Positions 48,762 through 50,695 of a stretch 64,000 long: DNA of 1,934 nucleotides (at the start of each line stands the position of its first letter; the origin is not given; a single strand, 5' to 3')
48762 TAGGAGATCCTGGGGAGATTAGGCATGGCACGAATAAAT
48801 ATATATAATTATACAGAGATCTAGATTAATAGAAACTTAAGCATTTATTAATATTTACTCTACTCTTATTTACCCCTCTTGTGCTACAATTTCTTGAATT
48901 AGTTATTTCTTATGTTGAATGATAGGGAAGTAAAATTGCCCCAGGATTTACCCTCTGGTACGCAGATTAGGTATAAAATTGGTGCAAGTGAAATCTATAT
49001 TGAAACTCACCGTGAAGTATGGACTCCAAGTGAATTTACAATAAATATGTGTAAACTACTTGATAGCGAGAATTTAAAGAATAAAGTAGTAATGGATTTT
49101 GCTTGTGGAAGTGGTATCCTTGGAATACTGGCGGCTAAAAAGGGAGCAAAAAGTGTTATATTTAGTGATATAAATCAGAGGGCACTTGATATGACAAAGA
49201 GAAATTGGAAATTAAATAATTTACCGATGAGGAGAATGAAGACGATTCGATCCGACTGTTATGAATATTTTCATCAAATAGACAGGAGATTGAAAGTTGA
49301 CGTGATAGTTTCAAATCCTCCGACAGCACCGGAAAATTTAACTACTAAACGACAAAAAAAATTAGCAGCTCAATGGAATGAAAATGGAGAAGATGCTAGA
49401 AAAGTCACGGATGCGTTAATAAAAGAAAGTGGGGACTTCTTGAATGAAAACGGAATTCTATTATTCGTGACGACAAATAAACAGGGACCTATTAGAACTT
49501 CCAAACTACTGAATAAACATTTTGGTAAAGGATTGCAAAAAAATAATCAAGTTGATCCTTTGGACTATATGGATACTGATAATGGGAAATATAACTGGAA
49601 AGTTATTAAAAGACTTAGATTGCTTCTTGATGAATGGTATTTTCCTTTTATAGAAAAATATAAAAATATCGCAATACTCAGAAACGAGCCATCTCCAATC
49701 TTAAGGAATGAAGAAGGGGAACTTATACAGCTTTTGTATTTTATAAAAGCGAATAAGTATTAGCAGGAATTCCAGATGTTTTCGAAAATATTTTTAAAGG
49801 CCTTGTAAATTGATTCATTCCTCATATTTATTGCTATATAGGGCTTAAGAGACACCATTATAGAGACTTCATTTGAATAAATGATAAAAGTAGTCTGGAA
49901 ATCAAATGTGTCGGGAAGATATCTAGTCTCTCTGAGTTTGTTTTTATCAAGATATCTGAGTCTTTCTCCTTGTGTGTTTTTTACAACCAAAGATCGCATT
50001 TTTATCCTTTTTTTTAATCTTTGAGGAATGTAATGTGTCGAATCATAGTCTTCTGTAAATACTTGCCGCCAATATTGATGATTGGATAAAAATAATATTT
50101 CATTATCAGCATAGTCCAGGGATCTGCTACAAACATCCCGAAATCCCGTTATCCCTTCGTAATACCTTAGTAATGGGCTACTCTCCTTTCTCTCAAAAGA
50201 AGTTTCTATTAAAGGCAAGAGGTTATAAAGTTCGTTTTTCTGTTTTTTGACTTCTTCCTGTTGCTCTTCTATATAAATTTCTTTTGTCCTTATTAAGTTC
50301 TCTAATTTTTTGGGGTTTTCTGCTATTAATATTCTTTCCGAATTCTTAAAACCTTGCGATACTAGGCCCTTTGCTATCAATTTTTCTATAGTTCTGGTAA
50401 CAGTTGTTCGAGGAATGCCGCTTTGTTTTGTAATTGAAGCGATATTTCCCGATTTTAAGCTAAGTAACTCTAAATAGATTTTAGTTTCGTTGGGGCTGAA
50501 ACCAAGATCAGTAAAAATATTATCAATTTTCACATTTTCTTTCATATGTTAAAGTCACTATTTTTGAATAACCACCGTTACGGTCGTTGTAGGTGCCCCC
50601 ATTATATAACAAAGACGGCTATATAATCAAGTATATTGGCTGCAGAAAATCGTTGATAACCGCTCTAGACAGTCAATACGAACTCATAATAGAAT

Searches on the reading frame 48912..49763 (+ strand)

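Call 11: search_protein_families(library=pfam, proteins=[window:48912-49763:+], max_evalue=0.01)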
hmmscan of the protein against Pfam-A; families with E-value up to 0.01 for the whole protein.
window:48912-49763:+ (283 aa): 14 families
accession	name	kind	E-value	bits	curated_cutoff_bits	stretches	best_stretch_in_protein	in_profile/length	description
PF05175.20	MTS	-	2.1e-19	70.3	23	1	50-206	27-156/170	Methyltransferase small domain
PF06325.19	PrmA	-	6.1e-14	52.7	22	1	44-135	148-233/296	Ribosomal protein L11 methyltransferase (PrmA)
PF03602.21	Cons_hypoth95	-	3.3e-11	43.6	24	1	53-152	39-137/182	Conserved hypothetical protein 95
PF02384.22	N6_Mtase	-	1.7e-08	34.6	20.4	1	35-150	27-145/311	N-6 DNA Methylase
PF13649.12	Methyltransf_25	-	5.8e-06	27.4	27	1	60-134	1-70/97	Methyltransferase domain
PF07669.17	Eco57I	-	1.8e-05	25.4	25.3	1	87-202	34-148/171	Eco57I restriction-modification methylase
PF09445.16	Methyltransf_15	-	3e-05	24.1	22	1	58-139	2-82/165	RNA cap guanine-N2 methyltransferase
PF13847.12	Methyltransf_31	-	3.3e-05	24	27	1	56-189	3-113/145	Methyltransferase domain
PF02475.24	TRM5-TYW2_MTfase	-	7.2e-05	23.2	28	1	56-138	36-114/164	TRM5/TYW2 methyltransferase domain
PF13489.12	Methyltransf_23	-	7.9e-05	22.9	27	1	54-209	20-124/164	Methyltransferase domain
PF10294.15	Methyltransf_16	-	0.00012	22.3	21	1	48-104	38-94/174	Lysine methyltransferase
PF02005.22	TRM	-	0.00018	21.3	27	1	52-122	45-116/376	N2,N2-dimethylguanosine tRNA methyltransferase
PF10672.15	Methyltrans_SAM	-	0.0016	18.2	27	1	53-138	120-205/286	S-adenosylmethionine-dependent methyltransferase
PF08242.18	Methyltransf_12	-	0.0064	17.6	30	0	61-135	1-72/98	Methyltransferase domain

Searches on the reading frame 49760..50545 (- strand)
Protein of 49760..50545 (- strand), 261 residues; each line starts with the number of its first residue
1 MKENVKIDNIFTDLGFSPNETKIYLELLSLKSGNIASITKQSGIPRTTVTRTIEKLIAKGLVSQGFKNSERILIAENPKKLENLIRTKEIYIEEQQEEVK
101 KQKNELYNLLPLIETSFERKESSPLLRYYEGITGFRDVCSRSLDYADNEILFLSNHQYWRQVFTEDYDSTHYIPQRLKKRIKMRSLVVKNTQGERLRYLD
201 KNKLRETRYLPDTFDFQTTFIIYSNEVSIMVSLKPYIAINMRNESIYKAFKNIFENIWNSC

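Call 11: search_protein_families(library=pfam, proteins=[window:49760-50545:-], max_evalue=0.01)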
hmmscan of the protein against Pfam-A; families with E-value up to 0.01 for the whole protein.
window:49760-50545:- (261 aa): 7 families
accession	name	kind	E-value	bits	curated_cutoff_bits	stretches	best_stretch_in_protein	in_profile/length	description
PF01978.25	TrmB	-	1.7e-12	47.4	25.6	1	13-63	3-53/68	Sugar-specific transcriptional regulator TrmB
PF13730.12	HTH_36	-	0.00014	22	25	1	17-62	4-55/55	Helix-turn-helix domain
PF01047.28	MarR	-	0.0021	18.3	24.6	1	27-63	12-48/59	MarR family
PF12802.13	MarR_2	-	0.0024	18.4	27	1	38-63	26-51/61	MarR family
PF09339.16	HTH_IclR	-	0.0053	16.9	22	1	34-64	20-50/52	IclR helix-turn-helix domain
PF13545.12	HTH_Crp_2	-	0.0083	16.5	27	0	42-83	32-69/70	Crp-like helix-turn-helix domain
PF13412.12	HTH_24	-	0.0092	16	21.9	0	36-62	21-47/48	Winged helix-turn-helix DNA-binding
